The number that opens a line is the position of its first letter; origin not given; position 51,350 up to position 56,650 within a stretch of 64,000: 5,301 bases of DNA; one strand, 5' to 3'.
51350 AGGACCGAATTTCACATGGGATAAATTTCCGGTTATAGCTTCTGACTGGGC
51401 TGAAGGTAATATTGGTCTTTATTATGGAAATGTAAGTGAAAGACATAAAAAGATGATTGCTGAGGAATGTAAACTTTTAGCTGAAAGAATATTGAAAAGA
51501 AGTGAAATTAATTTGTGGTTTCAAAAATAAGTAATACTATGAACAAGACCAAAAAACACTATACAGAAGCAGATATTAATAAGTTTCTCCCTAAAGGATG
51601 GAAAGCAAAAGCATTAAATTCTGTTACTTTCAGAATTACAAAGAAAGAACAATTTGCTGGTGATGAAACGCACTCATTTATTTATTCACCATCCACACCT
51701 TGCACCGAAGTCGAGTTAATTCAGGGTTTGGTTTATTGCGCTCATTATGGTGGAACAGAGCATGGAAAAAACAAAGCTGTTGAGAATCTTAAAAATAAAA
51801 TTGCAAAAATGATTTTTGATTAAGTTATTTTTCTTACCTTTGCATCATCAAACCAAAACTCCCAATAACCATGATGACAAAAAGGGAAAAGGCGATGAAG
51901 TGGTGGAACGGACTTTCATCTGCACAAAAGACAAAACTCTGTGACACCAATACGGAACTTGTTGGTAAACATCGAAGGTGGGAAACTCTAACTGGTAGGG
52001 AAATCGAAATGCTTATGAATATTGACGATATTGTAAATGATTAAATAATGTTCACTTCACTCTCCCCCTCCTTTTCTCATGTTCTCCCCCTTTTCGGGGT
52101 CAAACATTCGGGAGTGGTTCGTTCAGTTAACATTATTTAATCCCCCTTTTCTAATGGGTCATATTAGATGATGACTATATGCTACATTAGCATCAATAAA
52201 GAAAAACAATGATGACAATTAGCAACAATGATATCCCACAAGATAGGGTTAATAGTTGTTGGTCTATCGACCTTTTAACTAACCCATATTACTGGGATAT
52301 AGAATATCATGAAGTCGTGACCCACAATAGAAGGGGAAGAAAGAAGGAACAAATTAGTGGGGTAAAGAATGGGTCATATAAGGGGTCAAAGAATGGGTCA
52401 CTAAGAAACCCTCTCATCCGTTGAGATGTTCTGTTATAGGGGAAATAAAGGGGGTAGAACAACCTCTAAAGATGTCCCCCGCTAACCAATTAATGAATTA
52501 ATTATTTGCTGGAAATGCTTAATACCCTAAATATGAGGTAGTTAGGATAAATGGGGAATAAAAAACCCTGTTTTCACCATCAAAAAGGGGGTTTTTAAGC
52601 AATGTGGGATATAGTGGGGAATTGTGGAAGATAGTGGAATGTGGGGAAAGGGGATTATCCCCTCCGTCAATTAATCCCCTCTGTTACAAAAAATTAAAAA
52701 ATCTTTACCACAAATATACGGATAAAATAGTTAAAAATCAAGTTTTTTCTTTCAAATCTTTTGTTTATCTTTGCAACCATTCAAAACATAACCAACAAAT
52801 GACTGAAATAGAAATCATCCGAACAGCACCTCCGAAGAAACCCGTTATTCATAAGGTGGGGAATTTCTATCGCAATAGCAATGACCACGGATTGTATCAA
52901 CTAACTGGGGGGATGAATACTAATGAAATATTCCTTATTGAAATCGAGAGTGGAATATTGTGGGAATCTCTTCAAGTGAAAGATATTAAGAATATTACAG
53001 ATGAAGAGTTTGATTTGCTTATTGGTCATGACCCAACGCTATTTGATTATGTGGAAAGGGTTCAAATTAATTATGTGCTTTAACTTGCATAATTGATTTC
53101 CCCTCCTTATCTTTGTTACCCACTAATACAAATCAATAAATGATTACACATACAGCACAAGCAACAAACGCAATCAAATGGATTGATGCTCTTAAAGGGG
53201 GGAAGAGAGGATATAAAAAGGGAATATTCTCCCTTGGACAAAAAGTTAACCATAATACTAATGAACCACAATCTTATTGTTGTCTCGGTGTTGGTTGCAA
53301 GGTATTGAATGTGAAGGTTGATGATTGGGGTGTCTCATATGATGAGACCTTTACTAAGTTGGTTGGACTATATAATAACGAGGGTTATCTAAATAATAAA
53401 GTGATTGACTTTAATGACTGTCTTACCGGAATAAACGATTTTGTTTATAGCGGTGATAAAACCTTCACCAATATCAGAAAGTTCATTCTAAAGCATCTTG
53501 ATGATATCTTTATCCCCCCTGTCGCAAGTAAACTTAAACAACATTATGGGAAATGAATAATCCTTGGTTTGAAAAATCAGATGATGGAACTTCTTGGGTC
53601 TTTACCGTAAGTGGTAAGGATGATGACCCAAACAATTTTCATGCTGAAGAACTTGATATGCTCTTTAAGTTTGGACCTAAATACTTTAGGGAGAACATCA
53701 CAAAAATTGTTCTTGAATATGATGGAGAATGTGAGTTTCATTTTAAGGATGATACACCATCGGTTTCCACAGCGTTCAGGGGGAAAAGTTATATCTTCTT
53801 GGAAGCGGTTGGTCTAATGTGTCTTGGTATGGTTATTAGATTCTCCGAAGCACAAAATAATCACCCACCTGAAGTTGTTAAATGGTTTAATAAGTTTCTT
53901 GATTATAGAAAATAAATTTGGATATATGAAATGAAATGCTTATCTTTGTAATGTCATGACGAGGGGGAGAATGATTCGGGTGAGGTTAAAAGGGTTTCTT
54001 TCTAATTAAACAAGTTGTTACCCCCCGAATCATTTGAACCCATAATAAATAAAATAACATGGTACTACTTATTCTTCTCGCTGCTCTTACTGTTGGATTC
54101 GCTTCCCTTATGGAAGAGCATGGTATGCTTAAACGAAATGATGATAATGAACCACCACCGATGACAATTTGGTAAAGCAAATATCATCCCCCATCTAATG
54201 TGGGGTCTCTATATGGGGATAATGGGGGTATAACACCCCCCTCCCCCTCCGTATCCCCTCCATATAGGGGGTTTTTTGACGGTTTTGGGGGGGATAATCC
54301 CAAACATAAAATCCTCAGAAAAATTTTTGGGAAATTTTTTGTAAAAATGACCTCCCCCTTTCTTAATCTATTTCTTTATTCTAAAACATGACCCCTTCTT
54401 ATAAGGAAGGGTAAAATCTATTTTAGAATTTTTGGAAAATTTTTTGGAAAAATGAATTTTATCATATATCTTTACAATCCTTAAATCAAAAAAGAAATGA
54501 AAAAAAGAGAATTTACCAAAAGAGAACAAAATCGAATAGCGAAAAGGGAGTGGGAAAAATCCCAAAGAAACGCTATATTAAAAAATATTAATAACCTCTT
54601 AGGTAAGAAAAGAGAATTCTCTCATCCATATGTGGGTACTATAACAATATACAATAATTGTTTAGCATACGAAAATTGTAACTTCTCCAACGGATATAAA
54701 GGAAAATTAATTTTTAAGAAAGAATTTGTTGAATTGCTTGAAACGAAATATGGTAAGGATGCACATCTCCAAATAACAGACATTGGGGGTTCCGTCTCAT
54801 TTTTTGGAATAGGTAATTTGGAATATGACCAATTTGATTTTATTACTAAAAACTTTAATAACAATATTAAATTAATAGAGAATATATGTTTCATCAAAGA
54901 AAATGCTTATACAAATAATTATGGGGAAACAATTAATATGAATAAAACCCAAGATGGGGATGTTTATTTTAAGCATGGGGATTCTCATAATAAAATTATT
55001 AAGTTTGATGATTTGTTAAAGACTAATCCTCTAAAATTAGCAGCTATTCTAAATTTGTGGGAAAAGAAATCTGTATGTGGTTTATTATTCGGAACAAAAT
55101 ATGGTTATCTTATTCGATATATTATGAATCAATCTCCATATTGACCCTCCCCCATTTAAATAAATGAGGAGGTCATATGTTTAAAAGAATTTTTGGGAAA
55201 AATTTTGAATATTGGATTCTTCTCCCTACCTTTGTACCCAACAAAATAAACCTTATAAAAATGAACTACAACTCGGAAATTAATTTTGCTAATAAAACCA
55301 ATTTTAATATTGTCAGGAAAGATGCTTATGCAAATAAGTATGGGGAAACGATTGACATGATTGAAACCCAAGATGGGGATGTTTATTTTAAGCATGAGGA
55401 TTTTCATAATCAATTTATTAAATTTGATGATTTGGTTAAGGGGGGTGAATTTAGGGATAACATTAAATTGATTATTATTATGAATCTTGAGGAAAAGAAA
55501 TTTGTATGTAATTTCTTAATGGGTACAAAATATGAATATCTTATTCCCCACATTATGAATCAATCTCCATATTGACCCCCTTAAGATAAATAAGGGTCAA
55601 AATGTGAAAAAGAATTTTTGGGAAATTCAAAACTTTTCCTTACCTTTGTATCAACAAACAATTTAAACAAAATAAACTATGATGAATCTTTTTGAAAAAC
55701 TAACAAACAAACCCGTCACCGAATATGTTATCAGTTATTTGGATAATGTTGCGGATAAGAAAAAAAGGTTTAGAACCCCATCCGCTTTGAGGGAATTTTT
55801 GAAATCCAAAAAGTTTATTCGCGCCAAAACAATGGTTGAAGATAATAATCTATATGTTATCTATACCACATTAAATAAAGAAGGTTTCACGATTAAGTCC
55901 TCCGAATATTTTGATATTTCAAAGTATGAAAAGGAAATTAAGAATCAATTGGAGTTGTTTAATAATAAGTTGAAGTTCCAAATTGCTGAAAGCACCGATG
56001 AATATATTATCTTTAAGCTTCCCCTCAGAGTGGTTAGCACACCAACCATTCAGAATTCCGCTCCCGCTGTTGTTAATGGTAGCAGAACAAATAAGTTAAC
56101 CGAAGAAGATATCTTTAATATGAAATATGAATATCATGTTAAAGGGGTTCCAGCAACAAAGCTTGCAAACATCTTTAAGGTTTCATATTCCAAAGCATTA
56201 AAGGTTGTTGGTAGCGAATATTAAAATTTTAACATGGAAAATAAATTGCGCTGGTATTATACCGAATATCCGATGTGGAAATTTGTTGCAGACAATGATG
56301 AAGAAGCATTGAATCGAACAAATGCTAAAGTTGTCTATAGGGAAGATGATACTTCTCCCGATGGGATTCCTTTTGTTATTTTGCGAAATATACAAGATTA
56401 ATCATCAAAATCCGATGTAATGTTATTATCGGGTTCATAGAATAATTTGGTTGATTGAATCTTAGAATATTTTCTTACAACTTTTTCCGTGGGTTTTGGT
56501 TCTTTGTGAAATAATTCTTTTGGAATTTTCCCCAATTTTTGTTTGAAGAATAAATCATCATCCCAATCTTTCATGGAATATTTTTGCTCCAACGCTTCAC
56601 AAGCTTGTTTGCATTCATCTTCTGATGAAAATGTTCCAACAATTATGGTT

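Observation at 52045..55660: Compositionally distinct island with G/C homopolymer runs, iteron-like repeats, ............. repeats and tandem paralogs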

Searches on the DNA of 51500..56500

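Call 24: search_rna_families(source=window, start=51500, end=56500, threshold=evalue, max_evalue=5)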
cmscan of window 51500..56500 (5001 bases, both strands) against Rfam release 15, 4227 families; matches with E-value up to 5: 1.
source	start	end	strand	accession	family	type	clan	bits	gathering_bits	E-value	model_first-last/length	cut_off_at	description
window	52718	52778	-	RF01626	ceN30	Gene; snRNA; snoRNA; CD-box;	-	18.3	65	3.6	1-73/73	no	Caenorhabditis snoRNA ceN30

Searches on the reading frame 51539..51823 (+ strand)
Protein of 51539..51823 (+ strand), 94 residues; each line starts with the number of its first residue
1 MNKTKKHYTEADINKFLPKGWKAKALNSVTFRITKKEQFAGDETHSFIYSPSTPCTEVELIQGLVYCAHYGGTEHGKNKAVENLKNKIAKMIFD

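Call 12: search_protein_families(library=phrogs, proteins=[window:51539-51823:+], max_evalue=0.01)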
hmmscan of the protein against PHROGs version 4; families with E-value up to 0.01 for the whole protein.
window:51539-51823:+ (94 aa): 1 family
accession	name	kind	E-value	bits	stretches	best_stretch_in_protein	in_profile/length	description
phrog_15983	-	unknown function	0.0064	17.6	1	4-61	12-68/89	-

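Call 13: search_protein_families(library=pfam, proteins=[window:51539-51823:+], max_evalue=0.01)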
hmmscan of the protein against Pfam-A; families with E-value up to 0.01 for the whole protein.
window:51539-51823:+ (94 aa): 0 families

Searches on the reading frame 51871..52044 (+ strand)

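Call 12: search_protein_families(library=phrogs, proteins=[window:51871-52044:+], max_evalue=0.01)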
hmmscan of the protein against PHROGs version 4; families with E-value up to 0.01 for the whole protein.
window:51871-52044:+ (57 aa): 1 family
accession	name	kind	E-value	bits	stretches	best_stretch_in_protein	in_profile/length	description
phrog_14025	-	unknown function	0.0027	18.9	0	17-52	8-43/98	-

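Call 13: search_protein_families(library=pfam, proteins=[window:51871-52044:+], max_evalue=0.01)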
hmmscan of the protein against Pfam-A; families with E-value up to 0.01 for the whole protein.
window:51871-52044:+ (57 aa): 0 families

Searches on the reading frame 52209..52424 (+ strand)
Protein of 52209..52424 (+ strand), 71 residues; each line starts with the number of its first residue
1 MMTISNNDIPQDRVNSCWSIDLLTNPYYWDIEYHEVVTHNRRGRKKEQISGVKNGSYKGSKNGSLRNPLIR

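Call 12: search_protein_families(library=phrogs, proteins=[window:52209-52424:+], max_evalue=0.01)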
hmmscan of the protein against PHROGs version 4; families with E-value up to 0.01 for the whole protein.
window:52209-52424:+ (71 aa): 0 families

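Call 13: search_protein_families(library=pfam, proteins=[window:52209-52424:+], max_evalue=0.01)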
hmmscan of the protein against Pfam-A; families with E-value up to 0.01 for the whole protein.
window:52209-52424:+ (71 aa): 0 families

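Call 44: search_protein_families(library=pfam, proteins=[window:52209-52424:+], max_evalue=10)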
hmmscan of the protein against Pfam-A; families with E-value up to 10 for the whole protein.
window:52209-52424:+ (71 aa): 1 family
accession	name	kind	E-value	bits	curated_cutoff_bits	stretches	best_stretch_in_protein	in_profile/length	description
PF02974.19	Inh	-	0.041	14.4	25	1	15-62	41-88/97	Protease inhibitor Inh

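Call 114: search_protein_families(library=padloc, proteins=[window:52209-52424:+], max_evalue=0.01)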
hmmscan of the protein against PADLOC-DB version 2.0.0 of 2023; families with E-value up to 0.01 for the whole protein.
window:52209-52424:+ (71 aa): 0 families

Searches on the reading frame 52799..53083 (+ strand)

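Call 12: search_protein_families(library=phrogs, proteins=[window:52799-53083:+], max_evalue=0.01)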
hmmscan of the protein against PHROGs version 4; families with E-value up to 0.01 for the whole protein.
window:52799-53083:+ (94 aa): 0 families

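Call 13: search_protein_families(library=pfam, proteins=[window:52799-53083:+], max_evalue=0.01)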
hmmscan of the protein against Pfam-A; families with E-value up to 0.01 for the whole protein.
window:52799-53083:+ (94 aa): 0 families

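Call 44: search_protein_families(library=pfam, proteins=[window:52799-53083:+], max_evalue=10)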
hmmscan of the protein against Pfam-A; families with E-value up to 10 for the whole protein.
window:52799-53083:+ (94 aa): 1 family
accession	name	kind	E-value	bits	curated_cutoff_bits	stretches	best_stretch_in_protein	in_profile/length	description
PF02608.20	Bmp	-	0.1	12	24.1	1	44-90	34-80/301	ABC transporter substrate-binding protein PnrA-like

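Call 114: search_protein_families(library=padloc, proteins=[window:52799-53083:+], max_evalue=0.01)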
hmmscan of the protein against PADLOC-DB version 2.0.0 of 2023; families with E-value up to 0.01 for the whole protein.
window:52799-53083:+ (94 aa): 0 families
